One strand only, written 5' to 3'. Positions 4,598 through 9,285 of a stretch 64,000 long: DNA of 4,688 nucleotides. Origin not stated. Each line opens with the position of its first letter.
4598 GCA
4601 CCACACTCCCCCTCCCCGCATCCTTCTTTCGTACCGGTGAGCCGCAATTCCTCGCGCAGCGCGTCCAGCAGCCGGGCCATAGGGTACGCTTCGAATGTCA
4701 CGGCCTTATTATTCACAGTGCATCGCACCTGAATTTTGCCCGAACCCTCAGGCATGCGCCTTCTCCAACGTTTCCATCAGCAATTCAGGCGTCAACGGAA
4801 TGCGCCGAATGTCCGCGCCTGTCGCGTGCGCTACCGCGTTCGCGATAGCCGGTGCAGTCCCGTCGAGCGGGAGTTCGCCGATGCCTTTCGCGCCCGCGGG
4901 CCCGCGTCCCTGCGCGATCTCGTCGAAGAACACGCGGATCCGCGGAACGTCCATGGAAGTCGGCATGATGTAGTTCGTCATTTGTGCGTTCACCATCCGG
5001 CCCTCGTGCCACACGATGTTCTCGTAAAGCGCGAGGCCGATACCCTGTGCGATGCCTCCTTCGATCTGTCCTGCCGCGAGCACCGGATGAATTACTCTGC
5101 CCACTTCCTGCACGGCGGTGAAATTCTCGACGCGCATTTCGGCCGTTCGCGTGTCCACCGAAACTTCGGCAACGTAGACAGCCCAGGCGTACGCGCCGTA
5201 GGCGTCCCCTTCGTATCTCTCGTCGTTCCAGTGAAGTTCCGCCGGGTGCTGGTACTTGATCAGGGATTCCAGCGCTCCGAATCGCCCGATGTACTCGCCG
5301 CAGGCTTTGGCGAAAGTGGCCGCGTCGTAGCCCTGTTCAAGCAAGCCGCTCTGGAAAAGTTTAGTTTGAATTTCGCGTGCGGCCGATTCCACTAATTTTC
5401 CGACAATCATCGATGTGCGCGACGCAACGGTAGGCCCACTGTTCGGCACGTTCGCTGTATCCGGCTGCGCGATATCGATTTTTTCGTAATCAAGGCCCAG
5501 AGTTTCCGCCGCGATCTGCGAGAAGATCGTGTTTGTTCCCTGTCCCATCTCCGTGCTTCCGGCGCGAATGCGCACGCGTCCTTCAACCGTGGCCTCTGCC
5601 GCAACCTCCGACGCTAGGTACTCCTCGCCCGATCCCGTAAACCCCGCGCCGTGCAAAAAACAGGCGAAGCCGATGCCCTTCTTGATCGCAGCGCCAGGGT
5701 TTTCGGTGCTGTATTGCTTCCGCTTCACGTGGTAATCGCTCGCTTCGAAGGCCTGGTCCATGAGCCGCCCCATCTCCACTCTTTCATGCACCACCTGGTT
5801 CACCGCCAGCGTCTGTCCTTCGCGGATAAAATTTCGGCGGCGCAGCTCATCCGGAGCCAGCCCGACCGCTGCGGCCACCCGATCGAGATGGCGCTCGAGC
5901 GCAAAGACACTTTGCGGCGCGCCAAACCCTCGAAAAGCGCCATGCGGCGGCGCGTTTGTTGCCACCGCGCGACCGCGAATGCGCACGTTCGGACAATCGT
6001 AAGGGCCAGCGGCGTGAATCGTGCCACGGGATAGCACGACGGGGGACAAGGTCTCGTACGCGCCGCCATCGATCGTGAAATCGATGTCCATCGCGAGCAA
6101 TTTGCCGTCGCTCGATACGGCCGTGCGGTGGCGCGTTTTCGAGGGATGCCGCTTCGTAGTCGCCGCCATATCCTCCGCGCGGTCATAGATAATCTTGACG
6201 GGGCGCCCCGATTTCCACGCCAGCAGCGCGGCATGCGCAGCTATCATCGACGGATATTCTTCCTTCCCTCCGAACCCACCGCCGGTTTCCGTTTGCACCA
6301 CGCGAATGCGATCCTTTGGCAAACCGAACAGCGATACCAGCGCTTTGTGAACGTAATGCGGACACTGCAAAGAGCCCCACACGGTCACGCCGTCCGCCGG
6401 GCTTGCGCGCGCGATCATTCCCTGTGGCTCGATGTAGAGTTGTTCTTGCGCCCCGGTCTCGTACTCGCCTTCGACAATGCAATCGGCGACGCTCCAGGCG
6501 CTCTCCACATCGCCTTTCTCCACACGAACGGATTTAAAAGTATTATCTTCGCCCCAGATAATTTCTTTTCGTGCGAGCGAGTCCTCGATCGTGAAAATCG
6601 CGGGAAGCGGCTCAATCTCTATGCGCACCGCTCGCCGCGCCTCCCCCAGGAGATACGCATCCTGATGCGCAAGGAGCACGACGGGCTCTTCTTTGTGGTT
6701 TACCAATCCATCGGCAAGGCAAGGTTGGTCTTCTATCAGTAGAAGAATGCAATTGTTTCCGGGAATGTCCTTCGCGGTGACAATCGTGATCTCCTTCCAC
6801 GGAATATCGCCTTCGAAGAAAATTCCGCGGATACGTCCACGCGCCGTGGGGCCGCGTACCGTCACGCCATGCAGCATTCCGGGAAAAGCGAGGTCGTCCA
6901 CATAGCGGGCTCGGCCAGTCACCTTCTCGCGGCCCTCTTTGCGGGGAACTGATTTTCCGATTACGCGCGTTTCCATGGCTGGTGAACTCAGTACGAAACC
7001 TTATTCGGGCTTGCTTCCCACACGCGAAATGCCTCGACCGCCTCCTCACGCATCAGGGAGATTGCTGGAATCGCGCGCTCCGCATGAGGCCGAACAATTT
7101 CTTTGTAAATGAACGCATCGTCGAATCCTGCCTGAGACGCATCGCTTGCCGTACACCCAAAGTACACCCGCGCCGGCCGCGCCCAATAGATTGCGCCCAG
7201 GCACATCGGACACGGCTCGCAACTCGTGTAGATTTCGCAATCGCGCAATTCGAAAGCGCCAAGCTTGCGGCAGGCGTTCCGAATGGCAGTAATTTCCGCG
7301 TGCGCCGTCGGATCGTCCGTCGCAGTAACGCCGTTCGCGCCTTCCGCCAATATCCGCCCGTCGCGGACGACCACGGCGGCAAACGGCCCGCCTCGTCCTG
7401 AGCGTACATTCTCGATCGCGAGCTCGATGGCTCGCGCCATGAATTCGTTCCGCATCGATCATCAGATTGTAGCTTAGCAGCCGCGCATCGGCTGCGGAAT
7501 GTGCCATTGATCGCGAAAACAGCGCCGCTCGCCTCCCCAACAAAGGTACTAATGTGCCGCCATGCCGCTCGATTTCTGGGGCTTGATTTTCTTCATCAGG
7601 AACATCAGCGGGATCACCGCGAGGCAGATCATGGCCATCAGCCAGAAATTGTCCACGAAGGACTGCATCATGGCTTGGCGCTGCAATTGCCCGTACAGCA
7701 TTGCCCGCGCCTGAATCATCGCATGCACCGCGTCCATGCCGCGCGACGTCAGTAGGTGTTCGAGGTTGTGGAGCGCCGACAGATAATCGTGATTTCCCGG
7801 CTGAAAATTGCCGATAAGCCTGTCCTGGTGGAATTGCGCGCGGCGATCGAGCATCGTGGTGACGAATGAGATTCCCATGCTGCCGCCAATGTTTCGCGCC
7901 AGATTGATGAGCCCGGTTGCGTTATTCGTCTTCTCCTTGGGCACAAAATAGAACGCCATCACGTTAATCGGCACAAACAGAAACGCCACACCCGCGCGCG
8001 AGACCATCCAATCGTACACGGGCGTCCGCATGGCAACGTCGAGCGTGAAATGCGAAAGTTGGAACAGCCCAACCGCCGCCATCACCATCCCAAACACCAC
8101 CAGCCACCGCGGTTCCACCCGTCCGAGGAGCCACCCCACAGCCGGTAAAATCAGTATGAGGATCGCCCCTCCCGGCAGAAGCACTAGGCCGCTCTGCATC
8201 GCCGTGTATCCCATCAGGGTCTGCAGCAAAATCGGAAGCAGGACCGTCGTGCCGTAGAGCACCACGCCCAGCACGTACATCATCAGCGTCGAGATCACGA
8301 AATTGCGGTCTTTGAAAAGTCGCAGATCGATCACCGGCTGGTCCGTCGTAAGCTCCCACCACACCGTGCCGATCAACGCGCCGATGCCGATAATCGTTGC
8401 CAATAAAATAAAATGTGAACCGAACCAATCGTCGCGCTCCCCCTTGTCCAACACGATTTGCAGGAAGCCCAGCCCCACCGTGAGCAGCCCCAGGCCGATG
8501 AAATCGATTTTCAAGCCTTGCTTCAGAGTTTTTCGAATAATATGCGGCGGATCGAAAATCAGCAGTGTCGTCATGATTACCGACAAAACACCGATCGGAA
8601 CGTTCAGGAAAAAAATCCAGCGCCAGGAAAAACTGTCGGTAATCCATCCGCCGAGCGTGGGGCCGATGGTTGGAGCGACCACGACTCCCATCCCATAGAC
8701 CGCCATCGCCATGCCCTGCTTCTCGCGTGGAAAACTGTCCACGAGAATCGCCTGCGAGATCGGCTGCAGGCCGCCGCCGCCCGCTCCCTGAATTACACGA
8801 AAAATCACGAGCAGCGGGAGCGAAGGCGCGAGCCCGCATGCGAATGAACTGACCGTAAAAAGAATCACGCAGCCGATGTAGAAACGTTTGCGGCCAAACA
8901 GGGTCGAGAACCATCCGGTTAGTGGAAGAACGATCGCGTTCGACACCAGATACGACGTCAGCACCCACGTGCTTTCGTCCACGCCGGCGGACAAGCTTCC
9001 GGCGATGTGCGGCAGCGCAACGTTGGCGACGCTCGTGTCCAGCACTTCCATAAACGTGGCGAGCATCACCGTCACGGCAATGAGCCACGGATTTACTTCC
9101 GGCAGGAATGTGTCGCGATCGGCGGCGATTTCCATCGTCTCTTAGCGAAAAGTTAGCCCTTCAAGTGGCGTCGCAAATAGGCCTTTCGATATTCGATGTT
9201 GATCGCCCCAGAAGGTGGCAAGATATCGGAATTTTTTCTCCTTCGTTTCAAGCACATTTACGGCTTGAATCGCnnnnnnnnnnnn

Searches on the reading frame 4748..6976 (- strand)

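Call 28: search_protein_families(library=pfam, proteins=[window:4748-6976:-], max_evalue=0.00001)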
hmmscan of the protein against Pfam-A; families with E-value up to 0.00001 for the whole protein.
window:4748-6976:- (742 aa): 3 families
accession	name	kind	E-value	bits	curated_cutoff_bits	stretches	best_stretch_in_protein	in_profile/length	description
PF02738.23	MoCoBD_1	-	1.9e-85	286.3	27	1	145-383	8-244/244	Molybdopterin cofactor-binding domain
PF20256.3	MoCoBD_2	-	1.2e-65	222.3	27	1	409-678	2-283/283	Molybdopterin cofactor-binding domain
PF01315.27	Ald_Xan_dh_C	-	5.2e-12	46.5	31.3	1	20-125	1-110/110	Aldehyde oxidase and xanthine dehydrogenase, a/b hammerhead domain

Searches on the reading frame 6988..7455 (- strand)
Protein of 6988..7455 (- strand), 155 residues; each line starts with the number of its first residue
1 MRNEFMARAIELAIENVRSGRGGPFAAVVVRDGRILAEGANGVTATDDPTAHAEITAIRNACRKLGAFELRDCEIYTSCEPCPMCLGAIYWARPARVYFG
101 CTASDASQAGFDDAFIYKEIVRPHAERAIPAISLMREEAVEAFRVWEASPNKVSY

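Call 28: search_protein_families(library=pfam, proteins=[window:6988-7455:-], max_evalue=0.00001)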
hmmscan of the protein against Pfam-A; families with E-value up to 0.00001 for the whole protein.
window:6988-7455:- (155 aa): 2 families
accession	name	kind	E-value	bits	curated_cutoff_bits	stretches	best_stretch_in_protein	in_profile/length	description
PF00383.29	dCMP_cyt_deam_1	-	3.3e-27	94.8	25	1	3-101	5-102/102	Cytidine and deoxycytidylate deaminase zinc-binding region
PF14437.12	MafB19-deam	-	2e-20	73.6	27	1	5-107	6-107/142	MafB19-like deaminase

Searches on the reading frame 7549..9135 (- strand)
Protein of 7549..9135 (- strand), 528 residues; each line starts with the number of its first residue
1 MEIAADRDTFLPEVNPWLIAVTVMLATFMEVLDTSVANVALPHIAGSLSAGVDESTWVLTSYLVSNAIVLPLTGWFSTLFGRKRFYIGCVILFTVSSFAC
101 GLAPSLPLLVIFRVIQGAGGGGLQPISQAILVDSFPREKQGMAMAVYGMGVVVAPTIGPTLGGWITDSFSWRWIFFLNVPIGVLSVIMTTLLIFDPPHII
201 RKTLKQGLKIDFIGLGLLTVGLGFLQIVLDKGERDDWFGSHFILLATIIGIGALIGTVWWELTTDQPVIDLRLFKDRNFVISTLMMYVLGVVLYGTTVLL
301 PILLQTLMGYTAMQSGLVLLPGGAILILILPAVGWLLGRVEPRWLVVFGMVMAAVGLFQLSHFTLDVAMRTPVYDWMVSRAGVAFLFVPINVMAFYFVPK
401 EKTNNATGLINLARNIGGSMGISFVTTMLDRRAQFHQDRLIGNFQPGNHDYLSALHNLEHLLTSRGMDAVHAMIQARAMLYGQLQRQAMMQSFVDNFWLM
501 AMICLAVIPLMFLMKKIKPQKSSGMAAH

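Call 28: search_protein_families(library=pfam, proteins=[window:7549-9135:-], max_evalue=0.00001)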
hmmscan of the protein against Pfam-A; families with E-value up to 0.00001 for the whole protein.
window:7549-9135:- (528 aa): 3 families
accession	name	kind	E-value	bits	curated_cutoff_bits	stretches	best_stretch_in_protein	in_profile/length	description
PF07690.21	MFS_1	-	7.7e-63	212.9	33.4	1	23-421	1-346/347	Major Facilitator Superfamily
PF00083.30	Sugar_tr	-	7.8e-10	38.6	22.3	1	21-191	3-190/452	Sugar (and other) transporter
PF06609.19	TRI12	-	1.7e-08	33.8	23.2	1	26-510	55-547/599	Fungal trichothecene efflux pump (TRI12)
